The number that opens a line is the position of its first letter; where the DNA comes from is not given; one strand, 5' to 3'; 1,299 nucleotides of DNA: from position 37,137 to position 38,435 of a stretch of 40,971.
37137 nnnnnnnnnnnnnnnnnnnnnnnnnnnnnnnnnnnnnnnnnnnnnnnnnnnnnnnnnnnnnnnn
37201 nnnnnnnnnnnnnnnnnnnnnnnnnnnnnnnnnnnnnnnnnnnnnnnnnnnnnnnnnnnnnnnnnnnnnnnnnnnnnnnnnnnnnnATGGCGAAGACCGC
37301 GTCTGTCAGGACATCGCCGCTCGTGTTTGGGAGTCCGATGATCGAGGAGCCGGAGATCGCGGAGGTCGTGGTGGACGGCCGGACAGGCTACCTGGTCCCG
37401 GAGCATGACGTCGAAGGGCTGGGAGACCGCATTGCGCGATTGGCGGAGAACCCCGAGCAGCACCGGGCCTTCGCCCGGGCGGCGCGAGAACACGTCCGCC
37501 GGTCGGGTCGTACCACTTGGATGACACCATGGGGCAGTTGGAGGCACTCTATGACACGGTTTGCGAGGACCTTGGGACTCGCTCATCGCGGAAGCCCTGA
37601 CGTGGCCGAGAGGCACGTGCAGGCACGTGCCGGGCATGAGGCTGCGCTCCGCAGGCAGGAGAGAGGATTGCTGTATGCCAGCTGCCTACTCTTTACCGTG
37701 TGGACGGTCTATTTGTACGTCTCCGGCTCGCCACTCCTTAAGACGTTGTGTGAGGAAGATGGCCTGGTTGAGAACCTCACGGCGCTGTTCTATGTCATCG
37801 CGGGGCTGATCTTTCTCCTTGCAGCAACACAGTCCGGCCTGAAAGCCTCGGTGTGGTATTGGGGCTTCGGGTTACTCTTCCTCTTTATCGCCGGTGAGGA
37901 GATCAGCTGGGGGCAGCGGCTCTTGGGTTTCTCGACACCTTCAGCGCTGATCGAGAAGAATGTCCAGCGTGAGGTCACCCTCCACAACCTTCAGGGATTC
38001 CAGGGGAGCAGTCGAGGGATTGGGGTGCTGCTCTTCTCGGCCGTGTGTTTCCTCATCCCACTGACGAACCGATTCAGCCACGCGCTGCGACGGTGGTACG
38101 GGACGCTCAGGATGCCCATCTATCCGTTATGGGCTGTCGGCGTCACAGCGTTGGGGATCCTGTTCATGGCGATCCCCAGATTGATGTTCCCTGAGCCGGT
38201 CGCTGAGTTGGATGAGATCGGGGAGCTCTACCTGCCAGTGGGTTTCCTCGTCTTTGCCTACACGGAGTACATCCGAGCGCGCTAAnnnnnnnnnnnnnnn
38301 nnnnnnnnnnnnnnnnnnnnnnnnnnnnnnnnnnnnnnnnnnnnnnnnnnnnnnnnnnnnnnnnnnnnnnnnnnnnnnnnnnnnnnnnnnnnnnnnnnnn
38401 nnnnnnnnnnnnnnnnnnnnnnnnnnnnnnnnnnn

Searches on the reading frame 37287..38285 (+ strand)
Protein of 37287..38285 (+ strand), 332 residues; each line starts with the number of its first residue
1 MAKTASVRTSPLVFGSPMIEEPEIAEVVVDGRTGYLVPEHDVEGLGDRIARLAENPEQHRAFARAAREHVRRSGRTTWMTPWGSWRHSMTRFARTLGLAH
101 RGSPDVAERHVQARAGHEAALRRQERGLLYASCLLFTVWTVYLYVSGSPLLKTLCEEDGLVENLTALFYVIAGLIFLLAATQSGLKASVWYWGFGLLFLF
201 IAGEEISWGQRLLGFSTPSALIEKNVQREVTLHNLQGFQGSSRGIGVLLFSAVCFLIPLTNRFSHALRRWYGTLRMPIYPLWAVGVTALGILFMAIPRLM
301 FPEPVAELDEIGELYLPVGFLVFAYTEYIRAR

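Call 12: search_protein_families(library=pfam, proteins=[window:37287-38285:+], max_evalue=0.001)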
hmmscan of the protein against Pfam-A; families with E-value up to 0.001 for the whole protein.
window:37287-38285:+ (332 aa): 1 family
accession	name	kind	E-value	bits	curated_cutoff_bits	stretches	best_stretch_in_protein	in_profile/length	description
PF00534.26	Glycos_transf_1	-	8.7e-06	25.8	26.4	1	24-68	127-171/172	Glycosyl transferases group 1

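Call 84: search_protein_families(library=ncbifam, proteins=[window:37287-38285:+], max_evalue=0.001)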
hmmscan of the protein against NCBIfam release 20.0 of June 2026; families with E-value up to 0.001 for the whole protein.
window:37287-38285:+ (332 aa): 2 families
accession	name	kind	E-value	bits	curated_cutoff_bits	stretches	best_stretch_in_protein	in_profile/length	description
NF041876.1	EPS_EpsE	equivalog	6e-07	29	400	1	24-73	330-379/389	exopolysaccharide biosynthesis GT4 family glycosyltransferase EpsE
TIGR03999.1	thiol_BshA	equivalog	0.00011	21.3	273.7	1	24-72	307-355/375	N-acetyl-alpha-D-glucosaminyl L-malate synthase BshA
